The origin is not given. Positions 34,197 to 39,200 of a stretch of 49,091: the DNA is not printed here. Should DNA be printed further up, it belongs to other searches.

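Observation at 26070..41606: Co-directional five-gene cell-surface module built around a giant orphan protein and a membrane-tethered S8 protease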

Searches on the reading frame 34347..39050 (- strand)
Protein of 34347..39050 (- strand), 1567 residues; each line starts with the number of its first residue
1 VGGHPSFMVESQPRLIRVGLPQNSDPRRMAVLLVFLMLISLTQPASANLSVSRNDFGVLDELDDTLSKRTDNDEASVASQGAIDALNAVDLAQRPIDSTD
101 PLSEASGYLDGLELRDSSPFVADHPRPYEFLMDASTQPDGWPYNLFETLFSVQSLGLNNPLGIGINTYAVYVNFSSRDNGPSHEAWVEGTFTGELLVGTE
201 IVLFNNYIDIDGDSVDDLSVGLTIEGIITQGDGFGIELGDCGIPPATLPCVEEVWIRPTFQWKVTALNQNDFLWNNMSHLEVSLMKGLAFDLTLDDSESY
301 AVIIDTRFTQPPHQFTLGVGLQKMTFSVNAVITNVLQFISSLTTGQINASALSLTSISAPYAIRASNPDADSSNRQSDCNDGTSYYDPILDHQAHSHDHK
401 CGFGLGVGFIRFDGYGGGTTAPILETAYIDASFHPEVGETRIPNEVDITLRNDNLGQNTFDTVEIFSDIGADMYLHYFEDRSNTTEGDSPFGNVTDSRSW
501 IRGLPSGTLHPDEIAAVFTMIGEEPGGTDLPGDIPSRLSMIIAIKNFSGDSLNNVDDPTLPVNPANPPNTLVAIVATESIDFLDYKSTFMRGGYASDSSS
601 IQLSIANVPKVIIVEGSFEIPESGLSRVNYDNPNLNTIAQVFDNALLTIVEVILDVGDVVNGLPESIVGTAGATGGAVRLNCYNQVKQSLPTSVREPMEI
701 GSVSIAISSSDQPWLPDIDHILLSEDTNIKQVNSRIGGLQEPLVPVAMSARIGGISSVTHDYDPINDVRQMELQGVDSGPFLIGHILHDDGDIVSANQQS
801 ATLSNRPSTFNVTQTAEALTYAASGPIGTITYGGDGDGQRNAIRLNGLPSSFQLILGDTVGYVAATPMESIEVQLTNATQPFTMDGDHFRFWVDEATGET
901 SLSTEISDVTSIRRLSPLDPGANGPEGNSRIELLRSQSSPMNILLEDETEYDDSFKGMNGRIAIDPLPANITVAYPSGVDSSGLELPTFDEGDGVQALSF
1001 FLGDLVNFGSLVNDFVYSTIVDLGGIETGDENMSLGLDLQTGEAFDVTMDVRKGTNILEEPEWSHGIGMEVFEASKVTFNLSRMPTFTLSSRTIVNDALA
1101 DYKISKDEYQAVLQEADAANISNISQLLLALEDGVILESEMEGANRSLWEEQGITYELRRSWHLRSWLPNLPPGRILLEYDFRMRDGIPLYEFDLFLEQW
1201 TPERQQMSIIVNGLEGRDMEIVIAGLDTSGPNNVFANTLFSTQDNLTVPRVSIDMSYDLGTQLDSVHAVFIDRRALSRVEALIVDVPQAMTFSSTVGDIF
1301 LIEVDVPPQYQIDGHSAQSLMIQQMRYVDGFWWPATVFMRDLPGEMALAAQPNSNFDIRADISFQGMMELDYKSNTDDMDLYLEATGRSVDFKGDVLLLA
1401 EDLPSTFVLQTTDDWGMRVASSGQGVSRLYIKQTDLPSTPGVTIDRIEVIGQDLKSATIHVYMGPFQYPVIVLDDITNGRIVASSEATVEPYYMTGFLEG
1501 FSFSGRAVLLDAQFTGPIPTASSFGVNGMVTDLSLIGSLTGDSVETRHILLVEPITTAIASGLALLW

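Call 5: search_protein_families(library=pfam, proteins=[window:34347-39050:-], max_evalue=0.01)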
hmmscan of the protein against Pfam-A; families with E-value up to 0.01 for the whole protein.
window:34347-39050:- (1567 aa): 0 families

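Call 6: search_protein_families(library=ncbifam, proteins=[window:34347-39050:-], max_evalue=0.01)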
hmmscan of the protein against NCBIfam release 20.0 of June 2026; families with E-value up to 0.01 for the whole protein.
window:34347-39050:- (1567 aa): 0 families

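Call 10: find_homologous_proteins(query=window:34347-38966:-)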
Query window:34347-38966:- (1539 aa): 301 proteins with E <= 0.001 among 8000 candidates; the best 120 are listed.
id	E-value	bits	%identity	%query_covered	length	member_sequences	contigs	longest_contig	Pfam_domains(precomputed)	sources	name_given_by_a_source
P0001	0.0e+0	3467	100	100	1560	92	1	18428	-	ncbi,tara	tara:strand:- start:13389 stop:18071 length:4683 start_codon:yes stop_codon:yes gene_type:complete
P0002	0.0e+0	3012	85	100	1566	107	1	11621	-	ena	-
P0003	0.0e+0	2996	84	100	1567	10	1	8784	-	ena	-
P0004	0.0e+0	2986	84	100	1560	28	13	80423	-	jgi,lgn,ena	-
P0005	0.0e+0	2966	84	100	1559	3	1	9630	-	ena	-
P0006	0.0e+0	2963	83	100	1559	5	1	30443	-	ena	-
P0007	0.0e+0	2961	83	100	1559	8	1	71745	-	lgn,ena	-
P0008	0.0e+0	2960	83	100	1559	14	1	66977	-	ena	-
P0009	0.0e+0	2957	83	100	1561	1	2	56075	-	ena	-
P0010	0.0e+0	2955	83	100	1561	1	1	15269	-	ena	-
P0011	0.0e+0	2955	83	100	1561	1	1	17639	-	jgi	jgi:hypothetical protein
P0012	0.0e+0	2955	83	100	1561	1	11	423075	-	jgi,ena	jgi:hypothetical protein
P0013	0.0e+0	2954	83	100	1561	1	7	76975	-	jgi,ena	-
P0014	0.0e+0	2954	83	100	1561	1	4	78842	-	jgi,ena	-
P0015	0.0e+0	2952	83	100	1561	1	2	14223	-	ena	-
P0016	0.0e+0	2951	82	100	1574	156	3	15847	-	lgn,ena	-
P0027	0.0e+0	2941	82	100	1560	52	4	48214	-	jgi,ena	-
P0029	0.0e+0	2940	82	100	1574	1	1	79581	-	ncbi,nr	ncbi:MAG: hypothetical protein DWC09_02170 [Candidatus Poseidoniales archaeon]|nr:MAG: hypothetical 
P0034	0.0e+0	2925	83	99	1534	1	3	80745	-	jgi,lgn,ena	-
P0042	0.0e+0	2526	71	100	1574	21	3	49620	-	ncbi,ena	-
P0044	0.0e+0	2526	71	100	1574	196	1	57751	-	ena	-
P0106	0.0e+0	2135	60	100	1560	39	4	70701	-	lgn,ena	-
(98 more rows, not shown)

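Call 12: find_related_loci(query=A1, collection=genome_contigs, flank=10000)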
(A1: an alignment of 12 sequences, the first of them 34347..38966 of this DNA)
Query A1 (1539 aa) in genome_contigs; peptide patterns used: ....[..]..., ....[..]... (x = any residue, [..] = any of these).
218 stretches matched a pattern; 154 encode a relative of the query (tblastn E <= 1e-3); the best 80 are kept; 80 distinct loci.
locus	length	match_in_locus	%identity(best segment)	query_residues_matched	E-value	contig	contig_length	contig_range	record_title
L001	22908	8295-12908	93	1-1539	0e+0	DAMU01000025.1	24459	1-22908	MAG TPA_asm: Euryarchaeota archaeon UBA91 UBA91_contig_49566, whole genome shotgun sequence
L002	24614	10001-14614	89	1-1539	0e+0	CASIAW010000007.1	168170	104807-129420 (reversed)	MAG: Candidatus Poseidoniaceae archaeon isolate FRAM_WSC20_S26_SRF_bin_100_1 genome assembly, contig: FRAM_WSC20_S26_SW_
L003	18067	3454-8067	85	1-1539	0e+0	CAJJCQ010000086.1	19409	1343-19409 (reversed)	uncultured Candidatus Poseidoniales archaeon isolate FRAM18_bin097 genome assembly, contig: FRAM17_bin097-86, whole geno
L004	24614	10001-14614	85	1-1539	0e+0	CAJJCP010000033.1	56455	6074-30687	uncultured Candidatus Poseidoniales archaeon isolate FRAM18_bin100 genome assembly, contig: FRAM17_bin100-33, whole geno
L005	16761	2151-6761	84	1-1539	0e+0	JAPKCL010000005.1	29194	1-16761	MAG: Candidatus Poseidoniaceae archaeon isolate ANT-63 NODE_429_length_29194_cov_6.066715, whole genome shotgun sequence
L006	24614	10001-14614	83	1-1539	0e+0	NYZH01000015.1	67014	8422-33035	MAG: Methanobacteriota archaeon isolate ARS60 1583, whole genome shotgun sequence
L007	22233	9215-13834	82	1-1539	0e+0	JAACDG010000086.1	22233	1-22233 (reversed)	MAG: Methanobacteriota archaeon isolate HS5BWF_bin.1 HS5bwf_k87_1099823_1_22233, whole genome shotgun sequence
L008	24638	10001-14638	71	1-1539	0e+0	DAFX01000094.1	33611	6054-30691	MAG TPA_asm: Euryarchaeota archaeon UBA433 UBA433_contig_6090, whole genome shotgun sequence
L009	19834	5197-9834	70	1-1539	0e+0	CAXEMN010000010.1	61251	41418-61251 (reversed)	MAG TPA_asm: uncultured Candidatus Poseidoniales archaeon isolate ERR598963_concoct_97 genome assembly, contig: ERZ83144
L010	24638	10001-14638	70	1-1539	0e+0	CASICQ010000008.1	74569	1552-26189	MAG: Candidatus Poseidoniaceae archaeon isolate FRAM_WSC20_S10_BML_bin_147_1 genome assembly, contig: FRAM_WSC20_S10_BML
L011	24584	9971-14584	71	1-1539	0e+0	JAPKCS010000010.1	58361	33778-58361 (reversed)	MAG: Candidatus Poseidoniaceae archaeon isolate ANT-70 NODE_74_length_58361_cov_13.968700, whole genome shotgun sequence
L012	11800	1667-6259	65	2-1538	0e+0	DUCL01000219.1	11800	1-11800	MAG TPA_asm: Candidatus Poseidoniales archaeon isolate UWMA-0328 NODE_7160_length_11800_cov_0.737202, whole genome shotg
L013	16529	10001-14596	64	1-1538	0e+0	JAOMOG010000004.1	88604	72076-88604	Candidatus Poseidoniaceae archaeon isolate AH-273-O19 AH-273-O19_NODE_4, whole genome shotgun sequence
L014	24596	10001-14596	63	1-1538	0e+0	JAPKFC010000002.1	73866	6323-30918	MAG: Candidatus Poseidoniaceae archaeon isolate ANT-132 NODE_94_length_73866_cov_7.250708, whole genome shotgun sequence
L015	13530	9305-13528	70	1-1401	0e+0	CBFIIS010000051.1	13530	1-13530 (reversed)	MAG: Candidatus Poseidoniaceae archaeon isolate Co_bin_798_indstr genome assembly, contig: Co_bin_798_indstr_c51, whole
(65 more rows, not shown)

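Call 42: search_solved_structures(query=A1, max_evalue=10)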
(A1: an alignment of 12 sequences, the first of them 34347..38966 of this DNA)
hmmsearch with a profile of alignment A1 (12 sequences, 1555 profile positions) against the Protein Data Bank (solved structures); distinct sequences matched with E-value up to 10: 0.
